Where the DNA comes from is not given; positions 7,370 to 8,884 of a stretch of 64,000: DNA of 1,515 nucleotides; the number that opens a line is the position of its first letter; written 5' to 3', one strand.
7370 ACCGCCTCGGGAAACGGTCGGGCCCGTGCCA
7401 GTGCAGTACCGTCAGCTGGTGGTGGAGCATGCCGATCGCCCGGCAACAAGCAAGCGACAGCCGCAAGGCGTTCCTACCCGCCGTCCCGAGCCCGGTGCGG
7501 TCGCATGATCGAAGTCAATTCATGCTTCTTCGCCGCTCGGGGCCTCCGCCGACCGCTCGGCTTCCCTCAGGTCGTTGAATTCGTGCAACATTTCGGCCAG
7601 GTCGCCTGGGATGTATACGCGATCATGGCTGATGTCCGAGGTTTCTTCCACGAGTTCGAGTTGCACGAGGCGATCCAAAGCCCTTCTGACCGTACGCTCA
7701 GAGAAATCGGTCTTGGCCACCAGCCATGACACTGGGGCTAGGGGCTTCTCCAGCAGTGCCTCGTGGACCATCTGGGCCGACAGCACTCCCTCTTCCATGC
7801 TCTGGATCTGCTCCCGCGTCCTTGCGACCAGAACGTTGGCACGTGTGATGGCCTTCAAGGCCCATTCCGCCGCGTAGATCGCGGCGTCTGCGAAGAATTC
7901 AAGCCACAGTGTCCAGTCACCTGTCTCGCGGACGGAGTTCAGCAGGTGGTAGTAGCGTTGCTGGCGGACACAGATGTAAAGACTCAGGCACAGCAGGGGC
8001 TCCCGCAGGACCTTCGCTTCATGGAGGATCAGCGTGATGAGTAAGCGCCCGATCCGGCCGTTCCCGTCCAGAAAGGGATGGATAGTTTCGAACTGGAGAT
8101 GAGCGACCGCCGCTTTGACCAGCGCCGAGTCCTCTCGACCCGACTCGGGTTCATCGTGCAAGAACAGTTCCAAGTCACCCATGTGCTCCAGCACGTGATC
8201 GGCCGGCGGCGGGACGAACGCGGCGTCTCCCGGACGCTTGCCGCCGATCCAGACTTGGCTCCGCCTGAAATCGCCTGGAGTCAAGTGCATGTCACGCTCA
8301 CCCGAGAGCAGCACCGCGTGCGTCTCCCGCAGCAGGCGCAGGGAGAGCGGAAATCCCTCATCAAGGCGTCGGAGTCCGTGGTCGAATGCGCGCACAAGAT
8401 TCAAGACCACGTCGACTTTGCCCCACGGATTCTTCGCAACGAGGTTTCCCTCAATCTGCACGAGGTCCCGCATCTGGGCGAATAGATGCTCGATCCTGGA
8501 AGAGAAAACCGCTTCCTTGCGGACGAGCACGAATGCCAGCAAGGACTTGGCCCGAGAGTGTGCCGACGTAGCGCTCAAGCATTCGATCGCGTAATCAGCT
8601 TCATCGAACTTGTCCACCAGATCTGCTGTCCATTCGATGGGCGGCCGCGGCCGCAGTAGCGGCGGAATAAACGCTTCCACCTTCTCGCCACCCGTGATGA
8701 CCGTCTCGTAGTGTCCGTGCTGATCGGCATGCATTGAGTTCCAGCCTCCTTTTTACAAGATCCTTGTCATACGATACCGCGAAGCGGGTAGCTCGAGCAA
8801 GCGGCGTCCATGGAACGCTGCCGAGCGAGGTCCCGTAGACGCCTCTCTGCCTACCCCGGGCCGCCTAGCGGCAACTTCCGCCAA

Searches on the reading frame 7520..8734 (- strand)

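Call 106: search_protein_families(library=pfam, proteins=[window:7520-8734:-], max_evalue=0.0001)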
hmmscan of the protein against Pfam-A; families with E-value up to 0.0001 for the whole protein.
window:7520-8734:- (404 aa): 2 families
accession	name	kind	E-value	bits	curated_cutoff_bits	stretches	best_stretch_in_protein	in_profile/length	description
PF02661.23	Fic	-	2.5e-19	70.4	24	1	129-237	1-93/93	Fic/DOC family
PF13784.11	Fic_N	-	3.2e-10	40.3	26.7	1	42-121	3-81/82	Fic/DOC family N-terminal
